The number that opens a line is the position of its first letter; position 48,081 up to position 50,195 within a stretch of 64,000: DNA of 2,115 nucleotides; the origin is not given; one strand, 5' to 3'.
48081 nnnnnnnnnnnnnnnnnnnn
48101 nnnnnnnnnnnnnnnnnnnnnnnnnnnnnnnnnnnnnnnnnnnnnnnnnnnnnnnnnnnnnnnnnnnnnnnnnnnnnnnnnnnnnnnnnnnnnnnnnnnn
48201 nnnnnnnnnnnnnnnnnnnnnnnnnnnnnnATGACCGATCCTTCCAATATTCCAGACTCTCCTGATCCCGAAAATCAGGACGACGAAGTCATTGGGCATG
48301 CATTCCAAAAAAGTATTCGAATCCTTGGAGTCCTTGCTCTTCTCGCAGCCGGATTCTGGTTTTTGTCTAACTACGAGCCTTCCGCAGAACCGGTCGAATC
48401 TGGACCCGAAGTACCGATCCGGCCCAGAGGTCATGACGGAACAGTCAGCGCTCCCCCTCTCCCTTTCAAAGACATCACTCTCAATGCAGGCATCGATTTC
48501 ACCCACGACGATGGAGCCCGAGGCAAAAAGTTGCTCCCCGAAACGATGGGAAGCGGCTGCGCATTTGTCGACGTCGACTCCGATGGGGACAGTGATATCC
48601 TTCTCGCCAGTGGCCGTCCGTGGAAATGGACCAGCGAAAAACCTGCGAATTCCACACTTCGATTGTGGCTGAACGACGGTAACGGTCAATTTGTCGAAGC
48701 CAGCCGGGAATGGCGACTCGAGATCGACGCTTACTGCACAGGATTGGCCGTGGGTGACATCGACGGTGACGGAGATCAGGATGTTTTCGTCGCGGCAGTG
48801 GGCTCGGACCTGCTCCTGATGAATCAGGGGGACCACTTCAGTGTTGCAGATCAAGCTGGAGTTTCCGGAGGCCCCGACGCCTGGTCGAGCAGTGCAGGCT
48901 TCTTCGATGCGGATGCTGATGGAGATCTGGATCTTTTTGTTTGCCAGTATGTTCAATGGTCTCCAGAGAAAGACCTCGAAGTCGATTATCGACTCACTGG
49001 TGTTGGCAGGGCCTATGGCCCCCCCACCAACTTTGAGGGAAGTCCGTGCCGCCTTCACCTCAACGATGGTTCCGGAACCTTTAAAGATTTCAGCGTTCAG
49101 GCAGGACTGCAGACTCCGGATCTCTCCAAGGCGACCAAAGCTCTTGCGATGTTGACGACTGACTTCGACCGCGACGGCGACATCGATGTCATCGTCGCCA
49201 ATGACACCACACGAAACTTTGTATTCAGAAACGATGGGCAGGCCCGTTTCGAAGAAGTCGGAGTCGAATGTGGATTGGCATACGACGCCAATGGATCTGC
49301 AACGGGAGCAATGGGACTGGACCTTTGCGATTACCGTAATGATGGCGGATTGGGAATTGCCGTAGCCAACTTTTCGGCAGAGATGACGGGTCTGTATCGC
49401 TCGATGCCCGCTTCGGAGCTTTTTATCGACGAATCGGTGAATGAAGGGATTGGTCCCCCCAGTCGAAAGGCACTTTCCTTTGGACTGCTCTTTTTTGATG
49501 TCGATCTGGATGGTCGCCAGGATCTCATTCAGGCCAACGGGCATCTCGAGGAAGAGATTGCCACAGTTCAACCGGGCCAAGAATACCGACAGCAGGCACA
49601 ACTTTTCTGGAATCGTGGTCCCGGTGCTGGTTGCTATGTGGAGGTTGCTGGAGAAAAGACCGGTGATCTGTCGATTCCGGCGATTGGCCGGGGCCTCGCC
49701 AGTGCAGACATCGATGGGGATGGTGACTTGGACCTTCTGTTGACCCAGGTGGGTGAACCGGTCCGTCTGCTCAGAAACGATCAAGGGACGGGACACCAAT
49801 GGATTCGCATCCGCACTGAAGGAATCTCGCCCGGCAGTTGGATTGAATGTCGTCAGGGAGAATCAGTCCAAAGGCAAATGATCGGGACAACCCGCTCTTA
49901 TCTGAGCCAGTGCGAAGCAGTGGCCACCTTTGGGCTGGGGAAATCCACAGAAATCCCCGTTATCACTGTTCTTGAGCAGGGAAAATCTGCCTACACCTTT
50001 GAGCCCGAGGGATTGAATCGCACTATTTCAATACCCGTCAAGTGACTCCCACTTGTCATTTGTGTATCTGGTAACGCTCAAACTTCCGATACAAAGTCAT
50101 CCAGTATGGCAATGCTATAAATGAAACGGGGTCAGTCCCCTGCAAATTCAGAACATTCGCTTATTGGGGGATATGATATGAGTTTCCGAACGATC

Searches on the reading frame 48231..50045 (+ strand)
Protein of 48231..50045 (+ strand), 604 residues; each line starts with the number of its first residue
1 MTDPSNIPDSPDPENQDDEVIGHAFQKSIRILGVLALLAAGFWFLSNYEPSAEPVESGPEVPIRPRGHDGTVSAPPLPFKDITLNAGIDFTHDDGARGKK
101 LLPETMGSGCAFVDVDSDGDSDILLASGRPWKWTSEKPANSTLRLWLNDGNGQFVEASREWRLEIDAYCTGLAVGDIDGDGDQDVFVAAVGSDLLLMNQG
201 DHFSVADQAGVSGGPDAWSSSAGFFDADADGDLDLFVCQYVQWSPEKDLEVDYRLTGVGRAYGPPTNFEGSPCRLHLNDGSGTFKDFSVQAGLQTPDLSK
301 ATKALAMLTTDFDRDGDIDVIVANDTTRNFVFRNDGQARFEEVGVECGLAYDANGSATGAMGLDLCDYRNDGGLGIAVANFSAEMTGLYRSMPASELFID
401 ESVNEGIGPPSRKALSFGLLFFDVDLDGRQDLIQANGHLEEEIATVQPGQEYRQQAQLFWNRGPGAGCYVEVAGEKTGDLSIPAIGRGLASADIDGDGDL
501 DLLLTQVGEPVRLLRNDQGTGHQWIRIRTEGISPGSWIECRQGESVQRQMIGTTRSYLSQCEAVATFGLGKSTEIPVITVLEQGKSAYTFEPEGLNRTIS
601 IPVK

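Call 71: search_protein_families(library=pfam, proteins=[window:48231-50045:+], max_evalue=0.00001)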
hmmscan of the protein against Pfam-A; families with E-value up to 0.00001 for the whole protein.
window:48231-50045:+ (604 aa): 3 families
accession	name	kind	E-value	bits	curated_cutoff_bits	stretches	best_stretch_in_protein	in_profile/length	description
PF13517.12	FG-GAP_3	-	8.7e-33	113.2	26.9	4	114-187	1-61/61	FG-GAP-like repeat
PF01839.29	FG-GAP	-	1.4e-08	34.9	22.1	0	171-189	4-22/37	FG-GAP repeat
PF07593.17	UnbV_ASPIC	-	2.5e-06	27.7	23.4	1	535-580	3-48/68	ASPIC and UnbV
